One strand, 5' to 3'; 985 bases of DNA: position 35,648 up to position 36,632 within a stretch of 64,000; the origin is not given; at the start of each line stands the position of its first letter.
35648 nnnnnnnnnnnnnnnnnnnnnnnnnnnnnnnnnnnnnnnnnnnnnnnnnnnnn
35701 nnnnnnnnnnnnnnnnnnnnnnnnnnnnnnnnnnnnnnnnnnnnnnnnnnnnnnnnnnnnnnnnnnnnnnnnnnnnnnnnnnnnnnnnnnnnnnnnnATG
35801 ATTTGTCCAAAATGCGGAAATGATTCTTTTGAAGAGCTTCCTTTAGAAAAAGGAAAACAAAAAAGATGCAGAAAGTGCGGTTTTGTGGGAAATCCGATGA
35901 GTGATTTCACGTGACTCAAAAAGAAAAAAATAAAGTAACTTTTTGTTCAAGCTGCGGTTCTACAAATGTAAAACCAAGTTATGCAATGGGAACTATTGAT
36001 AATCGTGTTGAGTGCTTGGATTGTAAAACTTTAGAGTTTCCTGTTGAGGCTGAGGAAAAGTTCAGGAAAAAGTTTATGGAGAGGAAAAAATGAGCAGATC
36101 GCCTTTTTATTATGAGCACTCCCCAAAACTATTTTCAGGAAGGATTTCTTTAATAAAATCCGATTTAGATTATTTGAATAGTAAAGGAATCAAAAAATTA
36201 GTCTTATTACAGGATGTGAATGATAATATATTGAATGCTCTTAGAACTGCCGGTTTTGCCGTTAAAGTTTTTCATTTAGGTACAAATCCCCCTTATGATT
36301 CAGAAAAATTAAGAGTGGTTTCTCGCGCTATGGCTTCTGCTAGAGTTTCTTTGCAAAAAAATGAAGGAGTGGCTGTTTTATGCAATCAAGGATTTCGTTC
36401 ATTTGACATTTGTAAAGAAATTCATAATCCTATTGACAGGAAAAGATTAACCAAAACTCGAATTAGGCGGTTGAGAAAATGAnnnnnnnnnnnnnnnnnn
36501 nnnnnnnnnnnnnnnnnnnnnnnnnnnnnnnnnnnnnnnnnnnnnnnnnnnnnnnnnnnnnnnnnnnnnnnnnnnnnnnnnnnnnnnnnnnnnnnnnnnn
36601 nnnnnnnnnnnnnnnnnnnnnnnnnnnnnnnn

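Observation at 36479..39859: HerA split by a 613-aa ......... intein exactly in the Walker A P-loop, within a NurA-phosphatase-Zn-ribbon-HerA operon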

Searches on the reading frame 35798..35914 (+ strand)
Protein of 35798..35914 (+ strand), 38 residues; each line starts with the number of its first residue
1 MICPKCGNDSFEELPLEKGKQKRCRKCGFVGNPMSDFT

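Call 53: search_protein_families(library=pfam, proteins=[window:35798-35914:+], max_evalue=5)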
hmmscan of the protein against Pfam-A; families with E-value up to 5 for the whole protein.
window:35798-35914:+ (38 aa): 26 families (the best 25 are shown)
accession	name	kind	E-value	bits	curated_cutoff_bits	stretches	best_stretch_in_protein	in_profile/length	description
PF13453.11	Zn_ribbon_TFIIB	-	0.00017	21.3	22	1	2-28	1-26/41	Transcription factor zinc-finger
PF01907.25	Ribosomal_L37e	-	0.0025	18.3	27.6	1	1-30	16-39/53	Ribosomal protein L37e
PF12760.12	Zn_ribbon_IS1595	-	0.0045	17.4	25.4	1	2-28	20-44/46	Transposase zinc-ribbon domain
PF01754.22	zf-A20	-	0.0046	17.3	21.6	1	23-35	2-15/24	A20-like zinc finger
PF08271.17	Zn_Ribbon_TF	-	0.0053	16.7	29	1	1-30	1-28/43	TFIIB zinc-binding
PF23470.1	Zn_ribbon_PF0610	-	0.0064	16.7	26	1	23-31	3-11/39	PF0610 rubredoxin-like zinc beta-ribbon domain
PF11781.13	Zn_ribbon_RRN7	-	0.01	15.9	27.1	1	1-12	5-16/32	Zinc-finger of RNA-polymerase I-specific TFIIB, Rrn7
PF12172.15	zf-ChsH2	-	0.012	15.9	23.2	2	3-12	28-37/37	ChsH2, rubredoxin-like zinc ribbon domain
PF03604.18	Zn_ribbon_RPAB4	-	0.015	15.4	24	1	2-29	2-25/32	DNA directed RNA polymerase, 7 kDa subunit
PF13248.11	Zn_ribbon_3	-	0.016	15.1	27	1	3-8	19-24/26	zinc-ribbon domain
PF21349.2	RUBY_RBDX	-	0.017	15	26.5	2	2-9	18-25/30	Rubrerythrin, rubredoxin-like domain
PF13240.11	Zn_Ribbon_1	-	0.018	15.2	25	2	3-8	2-7/23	zinc-ribbon domain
PF07282.18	Cas12f1-like_TNB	-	0.019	15.6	26.3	1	2-32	30-51/60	Cas12f1-like, TNB domain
PF04810.20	zf-Sec23_Sec24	-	0.021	15.3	25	1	23-38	3-18/39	Sec23/Sec24 zinc finger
PF09855.14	Zn_ribbon_13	-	0.029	15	23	1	3-13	2-12/63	Nucleic-acid-binding protein containing Zn-ribbon domain (DUF2082)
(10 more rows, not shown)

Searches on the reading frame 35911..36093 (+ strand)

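Call 4: search_protein_families(library=pfam, proteins=[window:35911-36093:+], max_evalue=0.01)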
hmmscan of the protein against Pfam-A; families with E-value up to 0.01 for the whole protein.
window:35911-36093:+ (60 aa): 0 families

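Call 53: search_protein_families(library=pfam, proteins=[window:35911-36093:+], max_evalue=5)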
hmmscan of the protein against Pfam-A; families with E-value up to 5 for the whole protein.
window:35911-36093:+ (60 aa): 4 families
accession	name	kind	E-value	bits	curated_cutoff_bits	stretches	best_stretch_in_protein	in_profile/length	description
PF19133.5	DUF5816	-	0.036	14.8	26.9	1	10-41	35-61/72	Family of unknown function (DUF5816)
PF14803.11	Zn_ribbon_Nudix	-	0.048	14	25.6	1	11-40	2-30/34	Nudix N-terminal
PF14354.12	Lar_restr_allev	-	0.058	14.1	28.6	1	12-52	6-44/58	Restriction alleviation protein Lar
PF17344.7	DUF5374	-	0.063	13.4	25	1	5-29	14-38/40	Family of unknown function (DUF5374)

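Call 70: search_protein_families(library=padloc, proteins=[window:35911-36093:+], max_evalue=0.001)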
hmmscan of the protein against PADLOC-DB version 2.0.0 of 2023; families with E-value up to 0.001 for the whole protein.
window:35911-36093:+ (60 aa): 0 families

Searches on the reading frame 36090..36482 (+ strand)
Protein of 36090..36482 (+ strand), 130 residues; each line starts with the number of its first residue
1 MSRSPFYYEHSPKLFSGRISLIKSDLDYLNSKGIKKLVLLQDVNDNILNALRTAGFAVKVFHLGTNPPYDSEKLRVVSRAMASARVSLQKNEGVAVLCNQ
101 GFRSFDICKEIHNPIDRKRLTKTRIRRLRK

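Call 4: search_protein_families(library=pfam, proteins=[window:36090-36482:+], max_evalue=0.01)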
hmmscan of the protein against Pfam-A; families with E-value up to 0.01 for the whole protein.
window:36090-36482:+ (130 aa): 1 family
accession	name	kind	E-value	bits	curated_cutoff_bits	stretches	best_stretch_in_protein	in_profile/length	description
PF22785.1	Tc-R-P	-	0.004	18.1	27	1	17-102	7-90/106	Polymorphic toxin system, DSP-PTPase phosphatase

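Call 70: search_protein_families(library=padloc, proteins=[window:36090-36482:+], max_evalue=0.001)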
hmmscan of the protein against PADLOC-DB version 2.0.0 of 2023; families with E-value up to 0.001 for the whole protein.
window:36090-36482:+ (130 aa): 0 families
